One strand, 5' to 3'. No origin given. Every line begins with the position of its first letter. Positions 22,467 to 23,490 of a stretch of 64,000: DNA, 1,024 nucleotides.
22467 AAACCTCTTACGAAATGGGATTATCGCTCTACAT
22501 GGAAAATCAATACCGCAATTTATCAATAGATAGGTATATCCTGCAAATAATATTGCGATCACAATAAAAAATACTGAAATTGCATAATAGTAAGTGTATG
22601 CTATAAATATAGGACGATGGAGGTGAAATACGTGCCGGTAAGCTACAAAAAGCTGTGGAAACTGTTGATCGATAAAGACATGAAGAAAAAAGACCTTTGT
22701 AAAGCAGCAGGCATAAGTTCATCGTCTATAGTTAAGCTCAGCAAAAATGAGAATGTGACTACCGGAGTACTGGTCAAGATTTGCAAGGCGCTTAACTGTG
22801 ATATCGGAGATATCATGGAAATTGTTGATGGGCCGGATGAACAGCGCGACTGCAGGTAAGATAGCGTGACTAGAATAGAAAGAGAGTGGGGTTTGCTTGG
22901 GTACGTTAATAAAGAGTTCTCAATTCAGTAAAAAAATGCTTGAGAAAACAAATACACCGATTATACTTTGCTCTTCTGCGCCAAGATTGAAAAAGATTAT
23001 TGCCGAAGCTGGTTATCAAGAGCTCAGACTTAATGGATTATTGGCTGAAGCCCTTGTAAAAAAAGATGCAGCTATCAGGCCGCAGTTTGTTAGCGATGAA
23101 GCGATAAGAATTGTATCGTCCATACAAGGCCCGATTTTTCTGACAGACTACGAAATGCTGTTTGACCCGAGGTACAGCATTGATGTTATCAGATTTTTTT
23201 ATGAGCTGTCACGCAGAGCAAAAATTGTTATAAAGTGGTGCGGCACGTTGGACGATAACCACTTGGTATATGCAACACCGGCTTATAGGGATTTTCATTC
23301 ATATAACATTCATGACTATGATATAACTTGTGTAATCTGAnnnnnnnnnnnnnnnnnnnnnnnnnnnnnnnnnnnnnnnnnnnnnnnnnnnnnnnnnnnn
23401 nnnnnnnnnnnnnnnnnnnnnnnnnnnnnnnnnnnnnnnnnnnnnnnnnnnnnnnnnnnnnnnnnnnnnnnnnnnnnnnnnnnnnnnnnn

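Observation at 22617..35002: Complete type 3 BREX defence locus with an upstream XRE regulator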

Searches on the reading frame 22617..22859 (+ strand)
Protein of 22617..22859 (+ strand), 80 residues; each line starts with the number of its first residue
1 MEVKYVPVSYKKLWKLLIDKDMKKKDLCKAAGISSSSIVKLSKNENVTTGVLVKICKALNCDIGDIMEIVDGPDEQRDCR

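Call 3: search_protein_families(library=padloc, proteins=[window:22617-22859:+], max_evalue=0.01)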
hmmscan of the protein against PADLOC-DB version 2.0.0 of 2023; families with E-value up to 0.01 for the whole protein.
window:22617-22859:+ (80 aa): 4 families
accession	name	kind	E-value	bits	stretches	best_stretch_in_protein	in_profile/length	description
PDLC02926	HTH_VI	-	3.9e-05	21.8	1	19-66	12-60/92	-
PDLC04760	PDC-M64C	-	0.00013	20.3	1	12-67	30-86/93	-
PDLC04762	PDC-M64C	-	0.00024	19.1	1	12-67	31-87/97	-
PDLC04758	PDC-M64B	-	0.00044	18.7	1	11-66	33-89/123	-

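Call 4: search_protein_families(library=pfam, proteins=[window:22617-22859:+], max_evalue=0.01)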
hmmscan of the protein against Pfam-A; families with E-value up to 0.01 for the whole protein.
window:22617-22859:+ (80 aa): 2 families
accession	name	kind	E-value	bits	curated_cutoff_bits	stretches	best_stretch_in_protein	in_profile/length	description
PF13443.12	HTH_26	-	9.8e-22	77.4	22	1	12-71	1-62/63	Cro/C1-type HTH DNA-binding domain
PF01381.28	HTH_3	-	5.1e-06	26.9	23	1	17-65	5-54/55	Helix-turn-helix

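Call 58: search_protein_families(library=ncbifam, proteins=[window:22632-22859:+], max_evalue=0.001)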
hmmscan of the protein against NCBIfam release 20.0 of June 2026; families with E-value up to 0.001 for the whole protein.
window:22632-22859:+ (75 aa): 3 families
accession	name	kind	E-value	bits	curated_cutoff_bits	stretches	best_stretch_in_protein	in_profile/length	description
NF000090.1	trans_reg_VanU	equivalog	1.1e-27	96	150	1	1-73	1-74/75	glycopeptide resistance transcriptional regulator VanU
NF010465.0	PRK13890.1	equivalog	4.4e-05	23.6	96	1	6-66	8-69/121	conjugal transfer protein TrbA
NF006015.0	PRK08154.1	subfamily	0.00012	21.4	204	1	14-66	41-94/314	anaerobic benzoate catabolism transcriptional regulator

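Call 59: search_protein_families(library=phrogs, proteins=[window:22632-22859:+], max_evalue=0.001)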
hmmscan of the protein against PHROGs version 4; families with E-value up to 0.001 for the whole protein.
window:22632-22859:+ (75 aa): 6 families
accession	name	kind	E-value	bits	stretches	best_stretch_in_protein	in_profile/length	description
phrog_3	-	transcription regulation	2.5e-08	35.1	1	3-67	88-153/430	transcriptional repressor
phrog_8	-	transcription regulation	1.5e-06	28.9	1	12-67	166-221/346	transcriptional regulator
phrog_4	-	transcription regulation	5.9e-06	26.5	1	10-65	143-195/400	transcriptional repressor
phrog_7401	-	unknown function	0.00012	23.3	1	11-54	24-66/93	-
phrog_1468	-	transcription regulation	0.00028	21.4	1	10-36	14-40/67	transcriptional repressor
phrog_2538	-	head and packaging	0.00082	20.5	1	6-46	8-48/129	terminase small subunit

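Call 86: search_solved_structures(query=window:22632-22856:+, max_evalue=0.01)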
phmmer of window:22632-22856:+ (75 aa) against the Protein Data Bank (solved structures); distinct sequences matched with E-value up to 0.01: 1.
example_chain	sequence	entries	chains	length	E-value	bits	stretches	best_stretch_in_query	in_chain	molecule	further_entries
3tyr_A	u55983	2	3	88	1.7e-21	79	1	1-64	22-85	Transcriptional regulator | Predicted transcriptional regulator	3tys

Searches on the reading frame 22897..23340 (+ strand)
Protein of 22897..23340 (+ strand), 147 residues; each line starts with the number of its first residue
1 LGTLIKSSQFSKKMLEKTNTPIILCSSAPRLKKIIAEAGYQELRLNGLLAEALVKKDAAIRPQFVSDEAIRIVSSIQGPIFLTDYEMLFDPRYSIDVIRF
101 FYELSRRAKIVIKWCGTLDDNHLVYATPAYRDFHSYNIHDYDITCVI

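Call 3: search_protein_families(library=padloc, proteins=[window:22897-23340:+], max_evalue=0.01)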
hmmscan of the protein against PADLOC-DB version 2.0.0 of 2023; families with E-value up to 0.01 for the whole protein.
window:22897-23340:+ (147 aa): 2 families
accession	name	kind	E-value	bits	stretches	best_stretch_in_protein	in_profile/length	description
PDLC02497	BrxF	-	6.4e-17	59.8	1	30-146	35-152/158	BrxF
PDLC02496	BrxF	-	6.5e-12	43.8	1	73-145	80-153/158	BrxF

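Call 4: search_protein_families(library=pfam, proteins=[window:22897-23340:+], max_evalue=0.01)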
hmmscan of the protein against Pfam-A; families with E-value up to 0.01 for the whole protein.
window:22897-23340:+ (147 aa): 0 families

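Call 58: search_protein_families(library=ncbifam, proteins=[window:22897-23340:+], max_evalue=0.001)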
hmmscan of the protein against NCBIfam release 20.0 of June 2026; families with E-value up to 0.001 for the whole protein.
window:22897-23340:+ (147 aa): 1 family
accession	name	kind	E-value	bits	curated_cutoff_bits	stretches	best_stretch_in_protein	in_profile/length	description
NF033453.1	BREX_3_BrxF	hypoth_equivalog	1e-16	61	50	1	31-144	33-147/149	BREX-3 system P-loop-containing protein BrxF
